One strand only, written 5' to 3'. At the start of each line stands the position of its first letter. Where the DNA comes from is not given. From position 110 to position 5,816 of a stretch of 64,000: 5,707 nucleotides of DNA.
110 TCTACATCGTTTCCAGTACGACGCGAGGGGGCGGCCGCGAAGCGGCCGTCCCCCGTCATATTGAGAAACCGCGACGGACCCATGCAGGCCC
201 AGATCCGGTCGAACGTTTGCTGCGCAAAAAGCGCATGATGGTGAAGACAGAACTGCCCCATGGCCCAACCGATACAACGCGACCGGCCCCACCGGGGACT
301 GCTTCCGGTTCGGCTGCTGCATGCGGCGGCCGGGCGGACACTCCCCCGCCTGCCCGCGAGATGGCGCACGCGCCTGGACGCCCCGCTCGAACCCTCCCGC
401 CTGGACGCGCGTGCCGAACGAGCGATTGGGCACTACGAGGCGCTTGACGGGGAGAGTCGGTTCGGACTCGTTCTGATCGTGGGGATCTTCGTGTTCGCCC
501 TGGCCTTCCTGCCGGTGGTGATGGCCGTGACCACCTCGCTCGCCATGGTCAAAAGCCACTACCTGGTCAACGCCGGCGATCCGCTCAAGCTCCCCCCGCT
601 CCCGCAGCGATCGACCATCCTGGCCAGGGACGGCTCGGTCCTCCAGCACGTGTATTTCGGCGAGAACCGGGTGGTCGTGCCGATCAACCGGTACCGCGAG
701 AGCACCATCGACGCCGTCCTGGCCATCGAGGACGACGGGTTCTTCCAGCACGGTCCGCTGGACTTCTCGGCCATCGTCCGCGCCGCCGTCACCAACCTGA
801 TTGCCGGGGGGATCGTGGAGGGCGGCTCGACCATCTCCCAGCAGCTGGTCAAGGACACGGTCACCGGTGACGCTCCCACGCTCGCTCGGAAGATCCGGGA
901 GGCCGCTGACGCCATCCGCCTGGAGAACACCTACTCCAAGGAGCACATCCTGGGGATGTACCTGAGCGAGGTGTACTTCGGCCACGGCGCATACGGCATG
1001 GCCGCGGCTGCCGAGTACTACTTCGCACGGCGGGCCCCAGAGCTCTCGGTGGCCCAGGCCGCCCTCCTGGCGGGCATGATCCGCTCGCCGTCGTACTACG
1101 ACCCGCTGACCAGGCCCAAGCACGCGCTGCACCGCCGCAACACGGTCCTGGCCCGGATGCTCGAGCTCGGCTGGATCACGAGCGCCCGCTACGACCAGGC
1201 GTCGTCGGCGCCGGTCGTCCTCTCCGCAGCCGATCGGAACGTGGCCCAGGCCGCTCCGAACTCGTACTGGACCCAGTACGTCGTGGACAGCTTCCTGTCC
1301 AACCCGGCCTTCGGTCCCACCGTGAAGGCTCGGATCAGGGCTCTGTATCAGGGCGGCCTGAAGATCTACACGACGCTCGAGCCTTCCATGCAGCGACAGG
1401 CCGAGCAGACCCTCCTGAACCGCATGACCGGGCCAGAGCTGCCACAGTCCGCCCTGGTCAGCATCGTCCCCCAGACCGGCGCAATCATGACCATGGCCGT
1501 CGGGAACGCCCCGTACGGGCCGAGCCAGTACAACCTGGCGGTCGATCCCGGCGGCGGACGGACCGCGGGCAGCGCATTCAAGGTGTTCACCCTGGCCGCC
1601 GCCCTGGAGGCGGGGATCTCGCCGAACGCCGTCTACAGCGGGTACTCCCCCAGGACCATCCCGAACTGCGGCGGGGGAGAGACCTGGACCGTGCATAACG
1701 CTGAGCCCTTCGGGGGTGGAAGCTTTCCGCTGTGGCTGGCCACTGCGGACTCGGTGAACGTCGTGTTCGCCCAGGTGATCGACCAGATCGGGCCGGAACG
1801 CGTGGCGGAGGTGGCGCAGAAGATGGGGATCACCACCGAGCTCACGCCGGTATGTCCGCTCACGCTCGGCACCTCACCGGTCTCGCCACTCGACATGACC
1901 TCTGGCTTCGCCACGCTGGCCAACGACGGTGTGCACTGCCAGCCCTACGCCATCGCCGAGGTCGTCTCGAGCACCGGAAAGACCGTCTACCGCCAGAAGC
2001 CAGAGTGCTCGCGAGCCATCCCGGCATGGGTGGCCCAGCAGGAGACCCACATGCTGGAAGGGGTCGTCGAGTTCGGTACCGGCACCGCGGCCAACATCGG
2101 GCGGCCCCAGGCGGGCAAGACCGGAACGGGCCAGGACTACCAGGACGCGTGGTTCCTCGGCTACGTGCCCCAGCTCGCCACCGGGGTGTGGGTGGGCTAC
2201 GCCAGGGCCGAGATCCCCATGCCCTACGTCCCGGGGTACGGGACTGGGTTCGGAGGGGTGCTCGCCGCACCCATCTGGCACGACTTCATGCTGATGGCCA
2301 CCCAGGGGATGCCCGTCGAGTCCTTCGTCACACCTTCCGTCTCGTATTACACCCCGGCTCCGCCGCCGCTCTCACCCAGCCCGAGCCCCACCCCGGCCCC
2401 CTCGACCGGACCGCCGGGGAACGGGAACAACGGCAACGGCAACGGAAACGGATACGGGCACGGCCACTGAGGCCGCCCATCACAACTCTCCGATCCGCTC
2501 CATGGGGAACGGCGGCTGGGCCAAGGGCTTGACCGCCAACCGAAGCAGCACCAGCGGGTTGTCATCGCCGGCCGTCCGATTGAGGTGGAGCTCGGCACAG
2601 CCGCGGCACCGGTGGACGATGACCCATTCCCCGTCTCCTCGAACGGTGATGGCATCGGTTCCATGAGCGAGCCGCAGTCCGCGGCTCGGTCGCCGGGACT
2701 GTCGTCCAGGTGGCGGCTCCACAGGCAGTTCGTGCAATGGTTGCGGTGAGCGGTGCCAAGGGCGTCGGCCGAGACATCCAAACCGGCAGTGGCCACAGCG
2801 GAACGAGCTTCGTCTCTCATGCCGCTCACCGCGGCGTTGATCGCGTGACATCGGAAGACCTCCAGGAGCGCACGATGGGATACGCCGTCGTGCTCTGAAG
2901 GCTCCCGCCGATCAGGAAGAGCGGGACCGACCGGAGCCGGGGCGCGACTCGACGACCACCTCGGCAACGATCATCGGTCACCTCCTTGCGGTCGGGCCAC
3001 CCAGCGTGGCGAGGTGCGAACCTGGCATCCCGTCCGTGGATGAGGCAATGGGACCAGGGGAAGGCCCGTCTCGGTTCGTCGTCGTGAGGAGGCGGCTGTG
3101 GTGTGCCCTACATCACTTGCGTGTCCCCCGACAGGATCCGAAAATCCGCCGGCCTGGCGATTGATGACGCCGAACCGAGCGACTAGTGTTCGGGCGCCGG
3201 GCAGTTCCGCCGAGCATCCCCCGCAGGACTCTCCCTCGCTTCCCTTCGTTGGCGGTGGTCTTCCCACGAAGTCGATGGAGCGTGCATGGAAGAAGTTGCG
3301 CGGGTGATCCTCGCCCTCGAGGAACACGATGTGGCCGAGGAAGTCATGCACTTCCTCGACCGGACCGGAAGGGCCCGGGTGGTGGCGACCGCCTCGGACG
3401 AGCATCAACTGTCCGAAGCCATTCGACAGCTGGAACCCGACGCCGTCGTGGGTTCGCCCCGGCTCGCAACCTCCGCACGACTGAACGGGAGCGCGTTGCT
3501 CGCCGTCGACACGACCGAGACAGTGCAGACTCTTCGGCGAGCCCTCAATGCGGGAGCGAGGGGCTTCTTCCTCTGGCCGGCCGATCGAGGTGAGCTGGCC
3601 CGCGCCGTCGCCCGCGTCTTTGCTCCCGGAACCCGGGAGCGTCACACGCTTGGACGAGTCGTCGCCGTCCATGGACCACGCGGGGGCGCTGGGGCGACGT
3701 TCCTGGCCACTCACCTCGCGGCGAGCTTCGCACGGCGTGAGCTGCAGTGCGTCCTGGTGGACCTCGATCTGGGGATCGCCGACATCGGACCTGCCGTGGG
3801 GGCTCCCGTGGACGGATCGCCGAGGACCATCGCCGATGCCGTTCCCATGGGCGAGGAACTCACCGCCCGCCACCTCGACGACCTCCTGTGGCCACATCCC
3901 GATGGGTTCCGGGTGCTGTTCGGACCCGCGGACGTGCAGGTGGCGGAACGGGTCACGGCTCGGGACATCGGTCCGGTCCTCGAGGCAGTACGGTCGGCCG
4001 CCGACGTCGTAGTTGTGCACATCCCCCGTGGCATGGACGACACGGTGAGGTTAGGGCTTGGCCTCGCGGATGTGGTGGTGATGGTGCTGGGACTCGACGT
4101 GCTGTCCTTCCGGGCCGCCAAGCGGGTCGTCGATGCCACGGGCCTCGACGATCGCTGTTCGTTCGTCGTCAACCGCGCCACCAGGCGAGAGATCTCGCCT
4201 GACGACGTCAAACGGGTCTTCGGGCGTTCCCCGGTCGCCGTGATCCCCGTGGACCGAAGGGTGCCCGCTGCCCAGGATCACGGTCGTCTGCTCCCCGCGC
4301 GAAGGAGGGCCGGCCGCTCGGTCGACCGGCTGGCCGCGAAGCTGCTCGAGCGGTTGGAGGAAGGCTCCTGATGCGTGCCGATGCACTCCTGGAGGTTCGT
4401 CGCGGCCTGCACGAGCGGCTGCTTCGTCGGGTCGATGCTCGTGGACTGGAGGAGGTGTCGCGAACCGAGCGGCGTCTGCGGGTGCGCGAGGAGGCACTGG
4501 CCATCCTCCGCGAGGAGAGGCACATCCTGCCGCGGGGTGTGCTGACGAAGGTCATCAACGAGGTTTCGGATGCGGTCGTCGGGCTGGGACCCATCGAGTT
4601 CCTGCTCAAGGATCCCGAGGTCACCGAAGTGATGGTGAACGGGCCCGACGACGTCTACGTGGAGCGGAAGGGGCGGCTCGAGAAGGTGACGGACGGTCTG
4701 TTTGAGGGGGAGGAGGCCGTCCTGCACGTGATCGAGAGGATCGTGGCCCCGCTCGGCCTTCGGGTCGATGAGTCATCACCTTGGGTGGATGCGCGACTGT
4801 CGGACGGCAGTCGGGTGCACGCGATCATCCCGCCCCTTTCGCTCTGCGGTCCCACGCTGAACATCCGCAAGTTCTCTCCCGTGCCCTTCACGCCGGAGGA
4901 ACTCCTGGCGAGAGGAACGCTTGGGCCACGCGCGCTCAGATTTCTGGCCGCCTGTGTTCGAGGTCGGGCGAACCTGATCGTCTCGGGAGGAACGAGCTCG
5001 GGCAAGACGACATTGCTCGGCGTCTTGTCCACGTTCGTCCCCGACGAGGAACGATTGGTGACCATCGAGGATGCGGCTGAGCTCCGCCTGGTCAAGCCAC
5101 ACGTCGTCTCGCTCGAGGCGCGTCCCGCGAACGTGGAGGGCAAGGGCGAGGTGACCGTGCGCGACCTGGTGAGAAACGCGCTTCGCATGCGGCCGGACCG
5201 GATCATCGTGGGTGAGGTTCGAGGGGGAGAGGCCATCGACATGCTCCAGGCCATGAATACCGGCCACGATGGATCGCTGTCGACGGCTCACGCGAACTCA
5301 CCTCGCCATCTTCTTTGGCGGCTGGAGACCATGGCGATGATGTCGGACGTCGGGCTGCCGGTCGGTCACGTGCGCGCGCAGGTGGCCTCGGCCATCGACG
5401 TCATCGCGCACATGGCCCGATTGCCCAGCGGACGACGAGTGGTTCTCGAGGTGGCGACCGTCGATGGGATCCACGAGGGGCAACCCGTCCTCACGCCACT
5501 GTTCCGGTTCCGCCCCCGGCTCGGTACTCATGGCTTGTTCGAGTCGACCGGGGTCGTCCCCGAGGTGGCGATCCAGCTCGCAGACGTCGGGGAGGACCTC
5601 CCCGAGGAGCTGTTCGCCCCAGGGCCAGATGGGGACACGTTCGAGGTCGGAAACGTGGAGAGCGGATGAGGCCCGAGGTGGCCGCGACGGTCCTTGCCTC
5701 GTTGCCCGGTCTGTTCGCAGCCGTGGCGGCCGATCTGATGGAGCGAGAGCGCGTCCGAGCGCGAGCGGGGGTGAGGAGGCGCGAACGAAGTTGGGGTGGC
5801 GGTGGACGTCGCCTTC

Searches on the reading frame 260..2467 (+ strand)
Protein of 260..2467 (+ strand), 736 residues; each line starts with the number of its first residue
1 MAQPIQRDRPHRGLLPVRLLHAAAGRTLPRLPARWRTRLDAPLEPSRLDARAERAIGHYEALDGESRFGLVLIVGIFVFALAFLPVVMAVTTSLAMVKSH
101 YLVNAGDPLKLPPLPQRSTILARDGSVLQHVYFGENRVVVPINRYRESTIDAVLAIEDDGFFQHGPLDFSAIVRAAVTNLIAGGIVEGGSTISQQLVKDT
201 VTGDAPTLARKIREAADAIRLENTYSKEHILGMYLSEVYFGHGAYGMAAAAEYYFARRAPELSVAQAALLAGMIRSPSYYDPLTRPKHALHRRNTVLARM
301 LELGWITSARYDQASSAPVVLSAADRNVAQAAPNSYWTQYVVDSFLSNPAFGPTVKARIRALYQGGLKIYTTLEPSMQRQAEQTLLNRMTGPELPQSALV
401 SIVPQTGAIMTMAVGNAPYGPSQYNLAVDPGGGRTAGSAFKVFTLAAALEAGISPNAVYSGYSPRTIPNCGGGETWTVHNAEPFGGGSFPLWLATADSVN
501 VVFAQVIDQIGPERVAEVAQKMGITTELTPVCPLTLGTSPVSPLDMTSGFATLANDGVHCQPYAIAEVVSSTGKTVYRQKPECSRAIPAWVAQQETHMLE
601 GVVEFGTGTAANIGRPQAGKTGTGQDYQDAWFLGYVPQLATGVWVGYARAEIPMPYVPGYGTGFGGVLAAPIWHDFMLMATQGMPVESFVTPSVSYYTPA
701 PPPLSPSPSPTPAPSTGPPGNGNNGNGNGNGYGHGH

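Call 73: search_protein_families(library=pfam, proteins=[window:260-2467:+], max_evalue=0.00001)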
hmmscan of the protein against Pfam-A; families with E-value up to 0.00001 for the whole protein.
window:260-2467:+ (736 aa): 2 families
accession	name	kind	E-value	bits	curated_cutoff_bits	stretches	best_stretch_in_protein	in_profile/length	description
PF00912.28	Transgly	-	4.8e-56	189.4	27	1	125-300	2-177/178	Transglycosylase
PF00905.27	Transpeptidase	-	4.5e-22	79.1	22.1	1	404-672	8-293/299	Penicillin binding protein transpeptidase domain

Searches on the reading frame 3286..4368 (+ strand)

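Call 73: search_protein_families(library=pfam, proteins=[window:3286-4368:+], max_evalue=0.00001)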
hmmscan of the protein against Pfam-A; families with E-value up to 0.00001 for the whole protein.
window:3286-4368:+ (361 aa): 1 family
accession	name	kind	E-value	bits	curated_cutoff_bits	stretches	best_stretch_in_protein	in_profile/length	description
PF01656.29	CbiA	-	6.4e-06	26.6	25.4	0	127-334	2-123/125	CobQ/CobB/MinD/ParA nucleotide binding domain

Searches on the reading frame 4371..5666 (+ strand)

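Call 73: search_protein_families(library=pfam, proteins=[window:4371-5666:+], max_evalue=0.00001)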
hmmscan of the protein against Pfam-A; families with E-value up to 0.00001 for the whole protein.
window:4371-5666:+ (432 aa): 1 family
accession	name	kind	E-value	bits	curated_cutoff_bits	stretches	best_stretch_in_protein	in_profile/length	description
PF00437.27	T2SSE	-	5.8e-59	200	24.9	1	71-350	4-279/370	Type II/IV secretion system protein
